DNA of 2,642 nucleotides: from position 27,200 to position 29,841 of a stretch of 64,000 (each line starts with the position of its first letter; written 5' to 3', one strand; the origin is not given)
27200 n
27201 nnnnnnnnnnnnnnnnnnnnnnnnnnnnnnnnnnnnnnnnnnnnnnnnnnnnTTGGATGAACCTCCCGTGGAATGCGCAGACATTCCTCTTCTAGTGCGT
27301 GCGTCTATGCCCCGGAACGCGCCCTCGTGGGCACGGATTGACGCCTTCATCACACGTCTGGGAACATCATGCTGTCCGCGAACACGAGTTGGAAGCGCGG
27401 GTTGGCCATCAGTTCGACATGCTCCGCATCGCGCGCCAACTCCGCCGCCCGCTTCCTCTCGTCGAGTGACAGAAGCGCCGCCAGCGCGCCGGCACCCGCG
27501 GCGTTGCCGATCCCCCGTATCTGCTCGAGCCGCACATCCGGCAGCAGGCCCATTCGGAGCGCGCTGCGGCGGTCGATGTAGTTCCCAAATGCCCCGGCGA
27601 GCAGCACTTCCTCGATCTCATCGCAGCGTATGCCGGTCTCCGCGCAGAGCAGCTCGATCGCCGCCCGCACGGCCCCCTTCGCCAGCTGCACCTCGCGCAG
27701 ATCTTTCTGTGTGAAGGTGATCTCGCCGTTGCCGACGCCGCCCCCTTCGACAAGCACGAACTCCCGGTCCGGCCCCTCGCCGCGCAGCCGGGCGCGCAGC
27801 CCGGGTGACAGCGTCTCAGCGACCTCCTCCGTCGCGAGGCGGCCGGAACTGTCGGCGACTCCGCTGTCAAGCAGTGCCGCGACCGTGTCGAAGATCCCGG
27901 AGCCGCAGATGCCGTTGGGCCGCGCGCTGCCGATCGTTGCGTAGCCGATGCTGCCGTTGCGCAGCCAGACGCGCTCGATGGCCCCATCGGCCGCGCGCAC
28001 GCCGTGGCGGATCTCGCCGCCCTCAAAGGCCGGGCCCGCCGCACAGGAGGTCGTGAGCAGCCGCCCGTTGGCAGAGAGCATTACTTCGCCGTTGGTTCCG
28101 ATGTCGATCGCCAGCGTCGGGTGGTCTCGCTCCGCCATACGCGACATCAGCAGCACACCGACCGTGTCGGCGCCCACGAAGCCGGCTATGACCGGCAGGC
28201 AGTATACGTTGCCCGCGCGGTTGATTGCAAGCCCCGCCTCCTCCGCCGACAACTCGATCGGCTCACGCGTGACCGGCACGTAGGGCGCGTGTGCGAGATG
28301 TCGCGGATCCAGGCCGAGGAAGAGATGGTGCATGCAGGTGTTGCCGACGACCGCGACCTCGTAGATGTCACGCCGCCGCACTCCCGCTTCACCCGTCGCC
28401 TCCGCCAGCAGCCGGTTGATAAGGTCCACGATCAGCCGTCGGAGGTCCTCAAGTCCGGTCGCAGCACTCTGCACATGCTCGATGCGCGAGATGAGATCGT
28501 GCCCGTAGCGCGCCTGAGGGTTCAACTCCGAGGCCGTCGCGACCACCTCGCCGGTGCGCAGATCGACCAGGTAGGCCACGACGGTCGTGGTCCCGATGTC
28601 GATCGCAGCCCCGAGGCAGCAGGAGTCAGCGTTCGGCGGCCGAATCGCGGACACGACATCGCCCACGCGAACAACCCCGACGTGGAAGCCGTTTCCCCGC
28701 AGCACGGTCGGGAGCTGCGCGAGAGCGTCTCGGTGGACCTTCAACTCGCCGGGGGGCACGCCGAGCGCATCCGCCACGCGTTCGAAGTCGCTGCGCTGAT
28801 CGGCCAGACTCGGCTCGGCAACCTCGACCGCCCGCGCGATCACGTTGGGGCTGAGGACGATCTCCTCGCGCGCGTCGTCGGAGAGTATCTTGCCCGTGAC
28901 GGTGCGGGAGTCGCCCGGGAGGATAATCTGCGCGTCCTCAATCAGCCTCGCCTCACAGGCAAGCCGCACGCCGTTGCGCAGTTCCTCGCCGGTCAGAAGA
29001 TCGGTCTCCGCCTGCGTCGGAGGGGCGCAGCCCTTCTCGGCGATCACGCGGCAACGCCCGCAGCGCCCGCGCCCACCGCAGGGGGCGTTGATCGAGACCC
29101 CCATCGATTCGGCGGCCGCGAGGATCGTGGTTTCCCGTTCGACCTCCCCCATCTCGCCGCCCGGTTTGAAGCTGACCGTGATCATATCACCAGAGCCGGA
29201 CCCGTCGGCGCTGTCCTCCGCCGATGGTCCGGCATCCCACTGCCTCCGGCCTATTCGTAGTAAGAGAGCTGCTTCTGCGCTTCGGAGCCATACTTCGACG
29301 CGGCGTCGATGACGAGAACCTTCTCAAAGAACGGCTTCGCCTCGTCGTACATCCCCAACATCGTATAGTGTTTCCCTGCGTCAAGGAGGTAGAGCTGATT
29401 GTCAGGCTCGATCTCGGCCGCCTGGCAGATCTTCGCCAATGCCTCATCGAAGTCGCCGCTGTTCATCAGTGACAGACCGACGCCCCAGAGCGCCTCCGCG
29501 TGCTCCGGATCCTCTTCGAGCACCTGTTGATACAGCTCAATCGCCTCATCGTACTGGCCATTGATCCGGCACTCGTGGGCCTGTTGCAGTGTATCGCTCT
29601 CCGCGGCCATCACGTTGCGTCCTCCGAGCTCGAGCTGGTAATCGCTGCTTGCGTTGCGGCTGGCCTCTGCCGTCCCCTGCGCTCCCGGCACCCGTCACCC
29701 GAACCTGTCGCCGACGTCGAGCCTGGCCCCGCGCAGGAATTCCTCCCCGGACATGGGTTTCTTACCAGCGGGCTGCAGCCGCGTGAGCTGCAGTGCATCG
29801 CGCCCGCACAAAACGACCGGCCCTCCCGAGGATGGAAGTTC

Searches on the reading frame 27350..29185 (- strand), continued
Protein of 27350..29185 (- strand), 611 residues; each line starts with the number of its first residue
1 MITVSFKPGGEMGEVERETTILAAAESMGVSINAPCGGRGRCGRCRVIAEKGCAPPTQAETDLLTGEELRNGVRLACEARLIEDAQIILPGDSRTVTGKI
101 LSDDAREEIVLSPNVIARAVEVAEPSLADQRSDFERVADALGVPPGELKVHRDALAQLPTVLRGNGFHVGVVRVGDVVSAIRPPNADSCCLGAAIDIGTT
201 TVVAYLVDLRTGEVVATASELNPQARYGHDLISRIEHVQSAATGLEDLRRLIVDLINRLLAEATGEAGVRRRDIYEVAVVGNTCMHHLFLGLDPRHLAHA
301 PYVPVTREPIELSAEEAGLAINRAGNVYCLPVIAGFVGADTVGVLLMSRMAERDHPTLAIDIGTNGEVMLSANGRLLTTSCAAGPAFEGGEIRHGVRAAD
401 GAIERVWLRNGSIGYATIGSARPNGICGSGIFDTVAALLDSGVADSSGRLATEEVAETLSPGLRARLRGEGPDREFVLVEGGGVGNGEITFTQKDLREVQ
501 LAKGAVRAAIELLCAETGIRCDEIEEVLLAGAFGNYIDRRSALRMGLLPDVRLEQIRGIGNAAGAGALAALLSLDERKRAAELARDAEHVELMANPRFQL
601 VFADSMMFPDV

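Call 23: find_related_loci(query=window:27350-29185:-, collection=genome_contigs, flank=10000)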
Query window:27350-29185:- (611 aa) in genome_contigs; peptide patterns used: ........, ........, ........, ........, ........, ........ (x = any residue, [..] = any of these).
599 stretches matched a pattern (row limit reached: there are more); 434 encode a relative of the query (tblastn E <= 1e-3); the best 80 are kept; 80 distinct loci.
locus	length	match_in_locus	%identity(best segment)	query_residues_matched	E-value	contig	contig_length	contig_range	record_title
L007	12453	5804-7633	84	1-610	0e+0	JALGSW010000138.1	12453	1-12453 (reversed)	MAG: Candidatus Zipacnadia bacterium isolate AB_3033_Bin_59 AB_3033_Bin_59_scaffold_8662, whole genome shotgun sequence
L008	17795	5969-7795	86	1-610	0e+0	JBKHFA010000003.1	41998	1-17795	MAG: Armatimonadota bacterium isolate D1M05_3 NODE_347_length_41998_cov_6.418139, whole genome shotgun sequence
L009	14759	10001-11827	73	1-609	0e+0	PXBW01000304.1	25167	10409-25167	MAG: candidate division WS1 bacterium isolate T3Sed10_264 T3-Sed10-C3131, whole genome shotgun sequence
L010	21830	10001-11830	74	1-610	0e+0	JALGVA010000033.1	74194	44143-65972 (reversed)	MAG: Candidatus Zipacnadia bacterium isolate Meg22_1618_Bin_20 Meg22_1618_Bin_20_scaffold_1008, whole genome shotgun seq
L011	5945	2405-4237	73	1-611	0e+0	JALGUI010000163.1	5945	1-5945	MAG: Candidatus Zipacnadia bacterium isolate Meg22_1214_Bin_164 Meg22_1214_Bin_164_scaffold_55196, whole genome shotgun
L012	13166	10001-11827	73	1-609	0e+0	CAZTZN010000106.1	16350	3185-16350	MAG TPA_asm: uncultured Armatimonadia bacterium isolate SRP338002_co1_89 genome assembly, contig: NODE_3334_length_16350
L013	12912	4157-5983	66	1-609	0e+0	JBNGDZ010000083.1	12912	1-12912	MAG: Armatimonadota bacterium isolate E05-054 bin22.fa-83, whole genome shotgun sequence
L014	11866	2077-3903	66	1-610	0e+0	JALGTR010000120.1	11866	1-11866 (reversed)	MAG: Candidatus Zipacnadia bacterium isolate Meg22_1012_Bin_267 Meg22_1012_Bin_267_scaffold_17496, whole genome shotgun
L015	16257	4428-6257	75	1-610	0e+0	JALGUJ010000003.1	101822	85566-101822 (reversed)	MAG: Candidatus Zipacnadia bacterium isolate Meg22_1214_Bin_167 Meg22_1214_Bin_167_scaffold_225, whole genome shotgun se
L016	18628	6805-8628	87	1-609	0e+0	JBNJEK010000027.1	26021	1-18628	MAG: Armatimonadota bacterium isolate Y23_14dBSd3.bin.89 NODE_997_length_26021_cov_7.754880, whole genome shotgun sequen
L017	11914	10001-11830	81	1-610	0e+0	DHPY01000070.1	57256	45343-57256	MAG TPA_asm: Armatimonadetes bacterium UBA5352 UBA5352_contig_1479, whole genome shotgun sequence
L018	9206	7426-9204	60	1-593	0e+0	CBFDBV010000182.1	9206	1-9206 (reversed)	MAG TPA_asm: uncultured bacterium isolate SRR26215678_binner123_Refined_74 genome assembly, contig: ERZ25073496.8920, wh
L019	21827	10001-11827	68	1-609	0e+0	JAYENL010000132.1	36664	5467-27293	MAG: Armatimonadota bacterium isolate MAG056 MAG056_132, whole genome shotgun sequence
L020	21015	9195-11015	51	2-608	2e-180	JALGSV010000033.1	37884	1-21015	MAG: Candidatus Zipacnadum vermilionense isolate AB_3033_Bin_57 AB_3033_Bin_57_scaffold_1193, whole genome shotgun seque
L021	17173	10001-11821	50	2-608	2e-177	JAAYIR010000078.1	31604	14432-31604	MAG: candidate division WS1 bacterium isolate AS10tlH2TH_13 51206_AS10, whole genome shotgun sequence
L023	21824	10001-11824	50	2-608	1e-176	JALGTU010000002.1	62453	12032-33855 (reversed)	MAG: Candidatus Zipacnadia bacterium isolate Meg22_1012_Bin_286 Meg22_1012_Bin_286_scaffold_651, whole genome shotgun se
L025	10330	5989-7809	50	1-609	2e-175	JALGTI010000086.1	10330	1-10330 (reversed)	MAG: Candidatus Zipacnadia bacterium isolate Meg22_1012_Bin_108 Meg22_1012_Bin_108_scaffold_21595, whole genome shotgun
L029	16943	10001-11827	48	2-609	2e-168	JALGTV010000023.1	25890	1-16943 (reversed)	MAG: Candidatus Zipacnadia bacterium isolate Meg22_1012_Bin_287 Meg22_1012_Bin_287_scaffold_17393, whole genome shotgun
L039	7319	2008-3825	44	2-610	4e-154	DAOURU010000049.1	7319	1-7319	MAG TPA_asm: Bacillota bacterium isolate CSMAG_528 CSMAG_528_k127_6980_length_7319_cov_6.0000, whole genome shotgun sequ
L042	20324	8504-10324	43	3-610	3e-152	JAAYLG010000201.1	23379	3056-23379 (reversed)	MAG: Bacillota bacterium isolate AS15tlH2ME_190 171843_AS15, whole genome shotgun sequence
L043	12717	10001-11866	40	1-608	7e-150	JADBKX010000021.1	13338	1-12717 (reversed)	MAG: Candidatus Sediminicultor sextus isolate Bin1_7.2m NODE_274_length_13338_cov_14.298577, whole genome shotgun sequen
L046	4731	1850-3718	41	1-608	7e-152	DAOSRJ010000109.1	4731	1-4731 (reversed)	MAG TPA_asm: Atribacterota bacterium isolate AMR_MDS_2270 NODE_16405_length_4731_cov_4.830838, whole genome shotgun sequ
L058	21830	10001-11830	44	2-608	3e-144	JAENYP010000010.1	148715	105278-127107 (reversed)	MAG: Thermincola ferriacetica isolate BL5_bin.1 BL5_bin1_NODE_56_length_148715_cov_60.753303, whole genome shotgun seque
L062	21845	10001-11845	43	4-611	1e-142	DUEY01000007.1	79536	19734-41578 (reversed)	MAG TPA_asm: Dehalococcoidia bacterium isolate W281 Contig7, whole genome shotgun sequence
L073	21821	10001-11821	42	3-608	1e-138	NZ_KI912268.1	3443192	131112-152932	Holophaga foetida DSM 6591 HolfoDRAFT_HFA.1, whole genome shotgun sequence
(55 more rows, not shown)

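Call 38: search_protein_families(library=pfam, proteins=[L043:2239-3966:+, L043:4000-5343:+, L043:6420-7217:+, L043:7228-8031:+, L043:8049-9068:+, L043:9157-9972:+, L046:1012-1824:+, L039:1156-1950:+, L039:3849-5660:+, L039:5677-7317:+], max_evalue=0.00001)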
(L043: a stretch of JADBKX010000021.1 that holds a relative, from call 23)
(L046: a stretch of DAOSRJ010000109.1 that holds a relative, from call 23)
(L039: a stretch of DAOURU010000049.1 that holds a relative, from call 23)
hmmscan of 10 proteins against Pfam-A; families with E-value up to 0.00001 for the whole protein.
L043:2239-3966:+ (575 aa): 5 families
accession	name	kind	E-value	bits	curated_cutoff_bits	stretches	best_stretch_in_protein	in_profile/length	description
PF14791.11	DNA_pol_B_thumb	-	1.3e-26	92.7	25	1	256-318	1-63/63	DNA polymerase beta thumb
PF14716.13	HHH_8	-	4.6e-20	72.2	30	1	4-79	1-73/73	Helix-hairpin-helix domain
PF02811.25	PHP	-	9.6e-15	55.7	26.4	1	343-506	1-164/164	PHP domain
PF14520.12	HHH_5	-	6.2e-11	43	27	1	94-147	2-53/57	Helix-hairpin-helix domain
PF14792.12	DNA_pol_B_palm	-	6.4e-07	30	25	1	169-222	12-66/113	DNA polymerase beta palm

L043:4000-5343:+ (447 aa): 3 families
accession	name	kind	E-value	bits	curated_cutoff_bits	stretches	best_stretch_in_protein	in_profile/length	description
PF10114.15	PocR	-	1e-35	123.4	23.9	1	23-182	8-161/162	Sensory domain found in PocR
PF12833.13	HTH_18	-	5.6e-20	71.9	33.6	1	366-444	2-80/80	Helix-turn-helix domain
PF00165.29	HTH_AraC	-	1.6e-17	63.6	26.6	2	412-443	12-42/42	Bacterial regulatory helix-turn-helix proteins, AraC family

L043:6420-7217:+ (265 aa): 1 family
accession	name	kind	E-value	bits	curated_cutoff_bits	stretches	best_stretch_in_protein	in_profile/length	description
PF02219.23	MTHFR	-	9.4e-14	51.9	24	1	7-186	10-185/287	Methylenetetrahydrofolate reductase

L043:7228-8031:+ (267 aa): 1 family
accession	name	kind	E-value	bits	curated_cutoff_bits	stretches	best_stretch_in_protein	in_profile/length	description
PF01012.27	ETF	-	1e-45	156.2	26.7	1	30-213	4-180/181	Electron transfer flavoprotein domain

L043:8049-9068:+ (339 aa): 2 families
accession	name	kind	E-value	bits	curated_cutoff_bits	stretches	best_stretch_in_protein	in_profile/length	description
PF01012.27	ETF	-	5.7e-40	137.5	26.7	1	15-191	1-176/181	Electron transfer flavoprotein domain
PF00766.25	ETF_alpha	-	3.6e-33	113.8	27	1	216-297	1-81/81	Electron transfer flavoprotein FAD-binding domain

L043:9157-9972:+ (271 aa): 2 families
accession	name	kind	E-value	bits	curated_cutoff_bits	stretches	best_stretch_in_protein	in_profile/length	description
PF00809.28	Pterin_bind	-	2.2e-28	100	25.5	1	14-231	9-243/244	Pterin binding enzyme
PF03599.22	CdhD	-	8.5e-11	41.7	24.8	1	24-186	51-197/387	CO dehydrogenase/acetyl-CoA synthase delta subunit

L046:1012-1824:+ (270 aa): 2 families
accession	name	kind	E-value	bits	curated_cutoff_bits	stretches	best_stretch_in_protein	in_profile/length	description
PF00809.28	Pterin_bind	-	1e-25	91.3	25.5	1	8-232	2-243/244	Pterin binding enzyme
PF03599.22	CdhD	-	2.8e-06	26.8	24.8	1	46-186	82-196/387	CO dehydrogenase/acetyl-CoA synthase delta subunit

L039:1156-1950:+ (264 aa): 2 families
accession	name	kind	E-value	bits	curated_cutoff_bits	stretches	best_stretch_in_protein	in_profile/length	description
PF00809.28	Pterin_bind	-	5.2e-29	102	25.5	1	6-226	2-243/244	Pterin binding enzyme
PF03599.22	CdhD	-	1.5e-08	34.3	24.8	1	24-125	53-153/387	CO dehydrogenase/acetyl-CoA synthase delta subunit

L039:3849-5660:+ (603 aa): 5 families
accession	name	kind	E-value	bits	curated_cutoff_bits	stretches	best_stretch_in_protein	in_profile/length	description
PF02310.24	B12-binding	-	1e-29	103.3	32.1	1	105-220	1-119/121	B12 binding domain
PF06580.19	His_kinase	-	6.7e-24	84.4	25.2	1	399-477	2-81/81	Histidine kinase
PF02607.22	B12-binding_2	-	7.7e-18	64.9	23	1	19-92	2-74/74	B12 binding domain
PF02518.31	HATPase_c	-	6.3e-14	52.8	26.4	1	495-600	8-108/111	Histidine kinase-, DNA gyrase B-, and HSP90-like ATPase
PF10114.15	PocR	-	1.1e-06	29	23.9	1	249-368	15-149/162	Sensory domain found in PocR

L039:5677-7317:+ (546 aa): 4 families
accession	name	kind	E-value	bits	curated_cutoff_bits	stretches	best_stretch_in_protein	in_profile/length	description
PF00072.30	Response_reg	-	1.1e-29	103.3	30.2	1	7-120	1-110/111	Response regulator receiver domain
PF12833.13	HTH_18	-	3.3e-24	85.4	33.6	1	464-541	2-79/80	Helix-turn-helix domain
PF00165.29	HTH_AraC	-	3.1e-20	72.3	26.6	2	503-541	2-42/42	Bacterial regulatory helix-turn-helix proteins, AraC family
PF17853.6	GGDEF_2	-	2.1e-13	51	24.5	1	167-303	5-115/116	GGDEF-like domain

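Call 46: search_solved_structures(query=window:27350-29185:-, max_evalue=0.00001)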
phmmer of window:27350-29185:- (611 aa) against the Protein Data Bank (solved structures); distinct sequences matched with E-value up to 0.00001: 5.
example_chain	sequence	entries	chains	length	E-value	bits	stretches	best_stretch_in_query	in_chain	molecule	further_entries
3zyy_X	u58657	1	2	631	7.5e-105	355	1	4-609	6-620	IRON-SULFUR CLUSTER BINDING PROTEIN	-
4c1n_K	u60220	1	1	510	9.7e-93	315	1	119-609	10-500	IRON-SULFUR CLUSTER BINDING PROTEIN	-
4c1n_I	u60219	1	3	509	1e-92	314.9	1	119-609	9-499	IRON-SULFUR CLUSTER BINDING PROTEIN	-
8a1t_F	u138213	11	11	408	1.5e-07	33.7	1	20-92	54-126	Na(+)-translocating NADH-quinone reductase subunit F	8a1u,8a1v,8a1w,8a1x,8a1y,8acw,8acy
7xk3_F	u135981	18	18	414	1.5e-07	33.7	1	20-92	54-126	Na(+)-translocating NADH-quinone reductase subunit F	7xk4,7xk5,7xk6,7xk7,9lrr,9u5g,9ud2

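Call 57: search_protein_families(library=pfam, proteins=[L062:69-1454:+, L062:2823-4235:+, L062:8028-9305:+, L073:3574-4986:+, L073:5984-8164:+, L042:487-1869:+, L042:2867-4021:+, L042:13738-15183:+, L058:5877-7031:+, L058:7181-8404:+], max_evalue=0.00001)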
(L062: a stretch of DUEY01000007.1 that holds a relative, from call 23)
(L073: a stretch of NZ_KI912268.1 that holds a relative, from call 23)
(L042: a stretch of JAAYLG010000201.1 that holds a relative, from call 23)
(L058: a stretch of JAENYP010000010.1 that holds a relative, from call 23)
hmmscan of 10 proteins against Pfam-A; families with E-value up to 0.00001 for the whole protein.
L062:69-1454:+ (461 aa): 2 families
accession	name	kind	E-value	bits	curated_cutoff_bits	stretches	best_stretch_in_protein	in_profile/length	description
PF00999.27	Na_H_Exchanger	-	1.8e-49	169.1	26.2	1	5-270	98-372/375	Sodium/hydrogen exchanger, transmembrane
PF02254.24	TrkA_N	-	1.3e-27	96.9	23.8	1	312-426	2-116/116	TrkA-N domain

L062:2823-4235:+ (470 aa): 1 family
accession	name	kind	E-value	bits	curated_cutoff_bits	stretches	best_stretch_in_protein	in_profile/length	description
PF01634.23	HisG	-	1.5e-58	197.7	25.5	2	294-461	1-157/158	ATP phosphoribosyltransferase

L062:8028-9305:+ (425 aa): 5 families
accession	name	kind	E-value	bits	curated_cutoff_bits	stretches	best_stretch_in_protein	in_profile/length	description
PF12799.13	LRR_4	-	1.2e-41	140.2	27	3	83-123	2-43/44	Leucine Rich repeats (2 copies)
PF13855.12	LRR_8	-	2.2e-14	53.4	27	0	127-182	2-61/61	Leucine rich repeat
PF23952.1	LRR_EndoS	-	1.5e-09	38.5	27.9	0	34-159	1-93/116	Endo-beta-N-acetylglucosaminidase EndoS LRR domain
PF14580.12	LRR_9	-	2.3e-07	31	30.5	0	74-140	56-127/175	Leucine-rich repeat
PF23211.1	LRR_LRWD1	-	3.9e-07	30.4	28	0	144-199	38-93/190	Leucine-rich repeat and WD repeat-containing protein 1, LRR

L073:3574-4986:+ (470 aa): 2 families
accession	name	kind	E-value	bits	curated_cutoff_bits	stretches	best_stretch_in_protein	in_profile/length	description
PF01053.26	Cys_Met_Meta_PP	-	1.1e-143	478.8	27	1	95-469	1-380/381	Cys/Met metabolism PLP-dependent enzyme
PF00266.25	Aminotran_5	-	4e-07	29.8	21.5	1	162-287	70-202/371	Aminotransferase class-V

L073:5984-8164:+ (726 aa): 1 family
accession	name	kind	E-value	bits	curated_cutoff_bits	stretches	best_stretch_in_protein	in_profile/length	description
PF08486.15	SpoIID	-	1.1e-23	84.1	23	1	228-320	2-97/97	Stage II sporulation protein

L042:487-1869:+ (460 aa): 1 family
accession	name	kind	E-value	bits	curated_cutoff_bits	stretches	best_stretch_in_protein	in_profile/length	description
PF01208.23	URO-D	-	3.9e-16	59.5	23.9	1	252-456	138-346/346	Uroporphyrinogen decarboxylase (URO-D)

L042:2867-4021:+ (384 aa): 1 family
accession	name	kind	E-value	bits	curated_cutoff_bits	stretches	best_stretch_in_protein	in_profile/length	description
PF01208.23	URO-D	-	1.1e-06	28.3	23.9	1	184-379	144-344/346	Uroporphyrinogen decarboxylase (URO-D)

L042:13738-15183:+ (481 aa): 3 families
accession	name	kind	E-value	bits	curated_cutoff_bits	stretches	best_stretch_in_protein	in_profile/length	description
PF11258.13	DUF3048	-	8.1e-38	130.3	25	1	218-342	11-139/148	Protein of unknown function (DUF3048) N-terminal domain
PF17479.7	DUF3048_C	-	9.7e-25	87.6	25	1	368-476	2-114/114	Protein of unknown function (DUF3048) C-terminal domain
PF24568.1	CC_PcsB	-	6.5e-13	48.8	27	1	95-165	3-74/75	Peptidoglycan hydrolase PcsB, coiled-coil domain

L058:5877-7031:+ (384 aa): 1 family
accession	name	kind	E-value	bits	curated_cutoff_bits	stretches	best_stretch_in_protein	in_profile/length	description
PF01208.23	URO-D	-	7.4e-08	32.2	23.9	1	181-378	141-343/346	Uroporphyrinogen decarboxylase (URO-D)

L058:7181-8404:+ (407 aa): 2 families
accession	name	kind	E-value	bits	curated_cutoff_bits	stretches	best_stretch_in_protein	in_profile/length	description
PF07690.21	MFS_1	-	8.7e-37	127.3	33.4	1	19-356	3-347/347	Major Facilitator Superfamily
PF00083.30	Sugar_tr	-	2.9e-07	30.2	22.3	1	48-183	46-183/452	Sugar (and other) transporter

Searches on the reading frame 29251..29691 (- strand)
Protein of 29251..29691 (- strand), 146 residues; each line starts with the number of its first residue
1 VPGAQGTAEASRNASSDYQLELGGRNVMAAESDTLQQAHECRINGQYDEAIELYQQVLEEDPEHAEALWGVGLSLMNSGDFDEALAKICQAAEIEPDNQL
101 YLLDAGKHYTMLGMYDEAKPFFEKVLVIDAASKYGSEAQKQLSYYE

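Call 4: search_protein_families(library=pfam, proteins=[window:29251-29691:-], max_evalue=0.01)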
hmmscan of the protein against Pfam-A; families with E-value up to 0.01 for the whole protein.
window:29251-29691:- (146 aa): 18 families
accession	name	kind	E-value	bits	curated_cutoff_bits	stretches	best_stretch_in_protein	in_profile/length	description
PF07719.23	TPR_2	-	1.9e-17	62.3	27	2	38-64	8-34/34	Tetratricopeptide repeat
PF14559.12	TPR_19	-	4.1e-15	56.3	25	2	44-86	4-46/68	Tetratricopeptide repeat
PF00515.34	TPR_1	-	1.9e-14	53.2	27.8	1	38-64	8-34/34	Tetratricopeptide repeat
PF13181.12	TPR_8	-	7.2e-13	48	25.7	1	37-64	7-34/34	Tetratricopeptide repeat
PF13432.12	TPR_16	-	7.8e-13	49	32.7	1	44-94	10-60/65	Tetratricopeptide repeat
PF13428.12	TPR_14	-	2.2e-11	43.7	23.5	1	35-68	5-38/44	Tetratricopeptide repeat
PF13414.12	TPR_11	-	3.9e-11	42.9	26.8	1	39-79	2-42/42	TPR repeat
PF13424.12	TPR_12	-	1.6e-10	41.5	30.1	2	41-94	13-74/77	Tetratricopeptide repeat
PF13176.12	TPR_7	-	3.9e-09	36.3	27.9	1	44-65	12-35/36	Tetratricopeptide repeat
PF13174.12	TPR_6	-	4.3e-09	36.9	26.3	1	41-63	9-32/33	Tetratricopeptide repeat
PF13431.12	TPR_17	-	2.6e-06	27.7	24.4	0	53-85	1-33/34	Tetratricopeptide repeat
PF12895.13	ANAPC3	-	1.6e-05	25.5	27.2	1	44-122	2-79/82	Anaphase-promoting complex, cyclosome, subunit 3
PF24575.1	TPR_Slam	-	0.0001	23.1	35.2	1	36-84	52-100/104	Surface lipoprotein assembly modifier, N-terminal TPR repeats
PF13374.12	TPR_10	-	0.0001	22.6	27.5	0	44-59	15-30/42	Tetratricopeptide repeat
PF14853.12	Fis1_TPR_C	-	0.00098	19.7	25.3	0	45-67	15-37/53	Fis1 C-terminal tetratricopeptide repeat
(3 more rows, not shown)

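Call 5: search_protein_families(library=ncbifam, proteins=[window:29251-29691:-], max_evalue=0.01)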
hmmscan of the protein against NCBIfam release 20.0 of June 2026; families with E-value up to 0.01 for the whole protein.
window:29251-29691:- (146 aa): 24 families
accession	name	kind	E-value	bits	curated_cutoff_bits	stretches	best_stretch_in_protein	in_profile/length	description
NF040959.1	MamA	equivalog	6.2e-10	38.9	200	1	44-126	50-166/204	magnetosome protein MamA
TIGR02917.1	PEP_TPR_lipo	equivalog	1.2e-08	33.4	312.2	1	35-126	163-254/899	XrtA/PEP-CTERM system TPR-repeat protein PrsT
TIGR03939.1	PGA_TPR_OMP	equivalog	3.8e-08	32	366.65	1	38-102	93-158/800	poly-beta-1,6 N-acetyl-D-glucosamine export porin PgaA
NF053607.1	CHU_0125_OmpA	equivalog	5.9e-08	31.7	620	1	29-142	17-130/639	CHU_0125 family OmpA-like outer membrane integrity protein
NF042912.1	Amuc_1098_fam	equivalog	2.7e-07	29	750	1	34-131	92-187/805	Amuc_1098 family type IV pilus outer membrane protein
TIGR02552.1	LcrH_SycD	equivalog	3.7e-07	29.9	104.8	1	37-136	24-123/136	SycD/LcrH family type III secretion system chaperone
NF047371.1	FlcA_CTERM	equivalog_domain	1.6e-06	26.9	300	1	42-126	450-534/646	periplasmic flagellar collar protein FlcA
NF008757.0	PRK11788.1-5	equivalog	4.2e-06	26.1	363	1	32-142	36-147/388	lipopolysaccharide assembly protein LapB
NF052415.1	T3SS_chap_SctY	equivalog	3.1e-05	24.4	70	1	44-125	19-103/106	type III secretion apparatus assembly chaperone SctY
NF033762.1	social_mot_Tgl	equivalog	4.6e-05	22.9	225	1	42-142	42-142/252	social motility TPR repeat lipoprotein Tgl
NF007468.0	PRK10049.1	equivalog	9.5e-05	20.7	1043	1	37-103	107-173/817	poly-beta-1,6 N-acetyl-D-glucosamine export porin PgaA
NF008756.0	PRK11788.1-4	equivalog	0.00012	21.3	474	1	45-143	49-148/389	lipopolysaccharide assembly protein LapB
TIGR02521.1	type_IV_pilW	equivalog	0.00021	20.9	154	0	72-129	38-95/234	type IV pilus biogenesis/stability protein PilW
NF002725.1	PRK02603.1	equivalog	0.00026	21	143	1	42-114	46-121/173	photosystem I assembly protein Ycf3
NF008753.0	PRK11788.1-1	equivalog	0.00058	19.1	395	1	44-126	48-134/389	lipopolysaccharide assembly protein LapB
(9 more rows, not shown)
